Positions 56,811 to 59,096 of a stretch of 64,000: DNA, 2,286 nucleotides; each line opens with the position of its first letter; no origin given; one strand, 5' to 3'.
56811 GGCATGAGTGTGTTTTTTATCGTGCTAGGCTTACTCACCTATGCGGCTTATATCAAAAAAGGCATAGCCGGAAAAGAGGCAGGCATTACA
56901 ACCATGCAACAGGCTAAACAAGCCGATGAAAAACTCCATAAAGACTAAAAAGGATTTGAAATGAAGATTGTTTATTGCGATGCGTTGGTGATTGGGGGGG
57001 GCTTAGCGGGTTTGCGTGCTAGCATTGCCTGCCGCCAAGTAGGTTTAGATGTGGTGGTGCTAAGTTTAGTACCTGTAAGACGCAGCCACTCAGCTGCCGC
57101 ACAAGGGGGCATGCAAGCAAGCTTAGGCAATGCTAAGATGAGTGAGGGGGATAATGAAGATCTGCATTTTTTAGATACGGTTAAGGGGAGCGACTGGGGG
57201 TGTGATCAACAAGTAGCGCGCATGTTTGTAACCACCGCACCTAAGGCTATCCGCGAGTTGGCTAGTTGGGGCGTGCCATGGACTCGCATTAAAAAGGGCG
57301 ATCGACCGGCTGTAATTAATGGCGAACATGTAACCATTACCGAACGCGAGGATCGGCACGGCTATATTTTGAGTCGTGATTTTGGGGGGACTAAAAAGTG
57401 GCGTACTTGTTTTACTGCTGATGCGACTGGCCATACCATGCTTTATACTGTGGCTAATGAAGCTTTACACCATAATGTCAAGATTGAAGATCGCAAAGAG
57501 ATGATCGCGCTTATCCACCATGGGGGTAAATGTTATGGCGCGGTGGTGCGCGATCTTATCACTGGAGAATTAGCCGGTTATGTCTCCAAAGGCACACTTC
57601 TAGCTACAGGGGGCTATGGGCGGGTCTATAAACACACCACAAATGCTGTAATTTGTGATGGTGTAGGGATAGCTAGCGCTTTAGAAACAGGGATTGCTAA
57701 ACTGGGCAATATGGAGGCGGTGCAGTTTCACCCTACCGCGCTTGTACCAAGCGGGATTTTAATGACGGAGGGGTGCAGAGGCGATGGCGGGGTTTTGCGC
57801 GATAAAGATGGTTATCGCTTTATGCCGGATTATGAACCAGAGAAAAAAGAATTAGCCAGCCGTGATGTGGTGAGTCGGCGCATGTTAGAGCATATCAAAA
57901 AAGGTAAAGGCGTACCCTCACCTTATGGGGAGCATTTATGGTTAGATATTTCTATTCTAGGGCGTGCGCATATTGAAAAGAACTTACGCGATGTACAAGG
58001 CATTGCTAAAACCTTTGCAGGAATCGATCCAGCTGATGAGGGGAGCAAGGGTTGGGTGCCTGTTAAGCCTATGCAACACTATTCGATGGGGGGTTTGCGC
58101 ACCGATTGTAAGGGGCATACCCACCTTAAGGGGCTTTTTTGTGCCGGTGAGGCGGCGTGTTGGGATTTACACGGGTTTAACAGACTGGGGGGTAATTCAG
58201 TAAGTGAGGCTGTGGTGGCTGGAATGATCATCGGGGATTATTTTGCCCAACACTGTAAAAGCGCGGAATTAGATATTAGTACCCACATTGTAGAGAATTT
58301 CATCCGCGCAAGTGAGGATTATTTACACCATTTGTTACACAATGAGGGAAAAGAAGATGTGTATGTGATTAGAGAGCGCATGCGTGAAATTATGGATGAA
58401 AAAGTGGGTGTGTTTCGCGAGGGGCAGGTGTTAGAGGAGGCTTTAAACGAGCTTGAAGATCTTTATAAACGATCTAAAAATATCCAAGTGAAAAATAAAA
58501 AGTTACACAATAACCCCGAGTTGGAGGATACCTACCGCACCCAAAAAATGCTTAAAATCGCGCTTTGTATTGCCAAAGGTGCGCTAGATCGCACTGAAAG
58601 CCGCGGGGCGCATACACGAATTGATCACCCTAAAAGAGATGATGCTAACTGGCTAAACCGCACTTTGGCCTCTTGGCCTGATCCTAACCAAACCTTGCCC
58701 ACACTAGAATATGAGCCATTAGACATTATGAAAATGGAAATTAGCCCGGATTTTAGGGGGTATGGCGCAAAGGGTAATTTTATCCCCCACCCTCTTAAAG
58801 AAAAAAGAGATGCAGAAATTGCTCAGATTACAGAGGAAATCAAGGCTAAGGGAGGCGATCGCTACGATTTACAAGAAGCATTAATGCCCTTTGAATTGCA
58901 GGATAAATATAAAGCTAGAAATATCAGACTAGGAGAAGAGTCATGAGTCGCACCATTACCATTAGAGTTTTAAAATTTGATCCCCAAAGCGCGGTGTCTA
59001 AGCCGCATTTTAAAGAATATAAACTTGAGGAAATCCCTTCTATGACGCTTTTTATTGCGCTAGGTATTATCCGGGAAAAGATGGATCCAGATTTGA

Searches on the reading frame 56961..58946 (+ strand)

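Call 43: search_protein_families(library=ncbifam, proteins=[window:56961-58946:+], max_evalue=0.00001)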
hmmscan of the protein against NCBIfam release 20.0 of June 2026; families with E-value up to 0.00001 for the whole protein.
window:56961-58946:+ (661 aa): 28 families (the best 25 are shown)
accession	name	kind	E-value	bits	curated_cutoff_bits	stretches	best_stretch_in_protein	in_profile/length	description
NF006383.0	PRK08626.1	equivalog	0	1187.1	663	1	1-660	1-655/657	fumarate reductase flavoprotein subunit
TIGR01812.1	sdhA_frdA_Gneg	subfamily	3.3e-219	729.1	567.3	1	7-601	1-568/568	succinate dehydrogenase or fumarate reductase, flavoprotein subunit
NF004724.0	PRK06069.1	subfamily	1.9e-156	521.6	826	1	1-592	1-570/577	succinate dehydrogenase/fumarate reductase flavoprotein subunit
TIGR01816.1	sdhA_forward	equivalog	1e-138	463.1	727.35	1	7-591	4-571/584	succinate dehydrogenase flavoprotein subunit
NF006686.0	PRK09231.1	equivalog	1.9e-134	449.4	854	1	1-607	1-587/598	fumarate reductase (quinol) flavoprotein subunit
TIGR01176.1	fum_red_Fp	equivalog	4.8e-129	431.6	932.7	1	6-602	4-580/580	fumarate reductase (quinol) flavoprotein subunit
NF004613.0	PRK05945.1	equivalog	5.6e-121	404.9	824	2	117-593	94-569/575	succinate dehydrogenase/fumarate reductase flavoprotein subunit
NF005037.0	PRK06452.1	equivalog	1.3e-116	390.5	862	1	2-592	2-559/566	succinate dehydrogenase flavoprotein subunit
NF042982.1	MFR_Fp_SdhA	equivalog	8.4e-115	384.5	1100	1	4-575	46-592/612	8-methylmenaquinol:fumarate reductase flavoprotein subunit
NF006392.0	PRK08641.1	equivalog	2.2e-114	383.2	855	1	8-605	6-583/593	succinate dehydrogenase flavoprotein subunit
NF004900.0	PRK06263.1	equivalog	8.4e-112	374.5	718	1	2-568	4-532/546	fumarate reductase (CoM/CoB) subunit TfrA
TIGR01811.1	sdhA_Bsu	subfamily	4.1e-99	332.9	541.35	1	9-593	2-597/603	succinate dehydrogenase (quinone) flavoprotein subunit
NF005866.0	PRK07803.1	equivalog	3.2e-94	316.3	819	2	295-592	316-603/631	fumarate reductase/succinate dehydrogenase flavoprotein subunit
TIGR00551.1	nadB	equivalog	1.7e-88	297.5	452.75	1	6-557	3-489/489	L-aspartate oxidase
NF005701.0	PRK07512.1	equivalog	7.6e-87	291.8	528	1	7-563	11-490/516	L-aspartate oxidase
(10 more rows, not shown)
